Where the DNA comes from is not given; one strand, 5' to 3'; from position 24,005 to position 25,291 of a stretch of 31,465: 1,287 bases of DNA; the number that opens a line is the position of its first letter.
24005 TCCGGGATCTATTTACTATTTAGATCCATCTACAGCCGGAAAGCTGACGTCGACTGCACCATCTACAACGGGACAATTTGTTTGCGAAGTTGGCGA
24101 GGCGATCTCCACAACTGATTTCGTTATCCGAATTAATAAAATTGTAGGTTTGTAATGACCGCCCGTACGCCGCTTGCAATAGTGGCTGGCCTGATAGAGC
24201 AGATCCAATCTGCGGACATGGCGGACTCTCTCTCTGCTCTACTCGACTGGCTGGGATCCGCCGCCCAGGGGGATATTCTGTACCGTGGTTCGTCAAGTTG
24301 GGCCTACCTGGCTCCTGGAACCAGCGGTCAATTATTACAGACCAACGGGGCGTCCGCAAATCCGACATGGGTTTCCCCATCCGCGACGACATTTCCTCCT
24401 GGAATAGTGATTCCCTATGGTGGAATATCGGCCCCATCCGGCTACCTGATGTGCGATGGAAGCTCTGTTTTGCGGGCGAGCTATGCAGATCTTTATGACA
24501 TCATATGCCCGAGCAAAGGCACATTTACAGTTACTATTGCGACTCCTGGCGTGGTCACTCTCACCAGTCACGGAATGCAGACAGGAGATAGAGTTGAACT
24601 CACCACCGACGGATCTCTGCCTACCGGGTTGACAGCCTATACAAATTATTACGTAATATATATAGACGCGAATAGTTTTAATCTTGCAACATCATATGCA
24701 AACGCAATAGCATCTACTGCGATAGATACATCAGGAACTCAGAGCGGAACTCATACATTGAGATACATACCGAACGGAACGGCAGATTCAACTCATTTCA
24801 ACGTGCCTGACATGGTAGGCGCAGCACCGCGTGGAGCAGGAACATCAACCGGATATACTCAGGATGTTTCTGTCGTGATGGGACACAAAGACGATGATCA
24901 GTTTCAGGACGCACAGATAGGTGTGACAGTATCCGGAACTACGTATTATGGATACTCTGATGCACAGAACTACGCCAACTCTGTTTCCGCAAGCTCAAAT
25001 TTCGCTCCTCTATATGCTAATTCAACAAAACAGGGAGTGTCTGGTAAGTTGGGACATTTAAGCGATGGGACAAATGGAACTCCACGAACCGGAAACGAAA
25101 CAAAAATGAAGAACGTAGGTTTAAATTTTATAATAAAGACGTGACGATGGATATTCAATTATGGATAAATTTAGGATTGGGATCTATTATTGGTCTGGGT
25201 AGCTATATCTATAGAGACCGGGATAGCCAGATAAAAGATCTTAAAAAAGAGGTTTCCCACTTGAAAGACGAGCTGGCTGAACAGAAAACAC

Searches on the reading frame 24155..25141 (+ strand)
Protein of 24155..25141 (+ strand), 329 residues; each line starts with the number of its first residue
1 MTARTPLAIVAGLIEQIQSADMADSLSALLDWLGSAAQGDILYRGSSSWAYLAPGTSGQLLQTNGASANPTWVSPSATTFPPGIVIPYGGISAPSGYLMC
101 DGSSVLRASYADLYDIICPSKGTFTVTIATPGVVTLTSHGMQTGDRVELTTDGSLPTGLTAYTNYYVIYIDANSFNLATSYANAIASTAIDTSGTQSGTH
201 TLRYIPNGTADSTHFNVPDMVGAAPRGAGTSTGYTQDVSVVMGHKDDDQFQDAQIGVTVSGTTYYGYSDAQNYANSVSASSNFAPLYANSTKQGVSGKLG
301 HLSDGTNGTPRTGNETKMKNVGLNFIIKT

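Call 59: search_protein_families(library=phrogs, proteins=[window:24155-25141:+], max_evalue=0.001)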
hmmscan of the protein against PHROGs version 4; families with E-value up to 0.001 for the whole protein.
window:24155-25141:+ (329 aa): 13 families
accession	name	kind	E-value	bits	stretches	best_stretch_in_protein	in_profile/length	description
phrog_1858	-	tail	4.7e-19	68.8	1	62-328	120-292/1018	tail fiber protein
phrog_4711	-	unknown function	1.9e-16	61.6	1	93-325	74-291/296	-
phrog_38233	-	tail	4.9e-13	48.9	1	113-205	263-351/896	tail fiber protein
phrog_9370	-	tail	1.9e-12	47.7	1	99-325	247-455/460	tail fiber protein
phrog_523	-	tail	1.4e-11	44.9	1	68-328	476-636/673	tail collar fiber protein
phrog_7765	-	unknown function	2.3e-09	37.1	1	94-325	357-573/578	-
phrog_30390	-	unknown function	7.2e-09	35.6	1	131-200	462-531/766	-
phrog_327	-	tail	7.4e-08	33.1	0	51-116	287-337/618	tail protein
phrog_19618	-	tail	2e-07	31.3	1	76-122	132-178/387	tail collar protein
phrog_9116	-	tail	3.6e-06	27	1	81-122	60-101/455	tail protein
phrog_2885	-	tail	2e-05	22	1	134-180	943-989/4179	baseplate wedge subunit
phrog_14307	-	unknown function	3.5e-05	24.5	0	75-117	43-85/137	-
phrog_1800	-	tail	0.00018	21.6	1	60-110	370-420/545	tail collar fiber protein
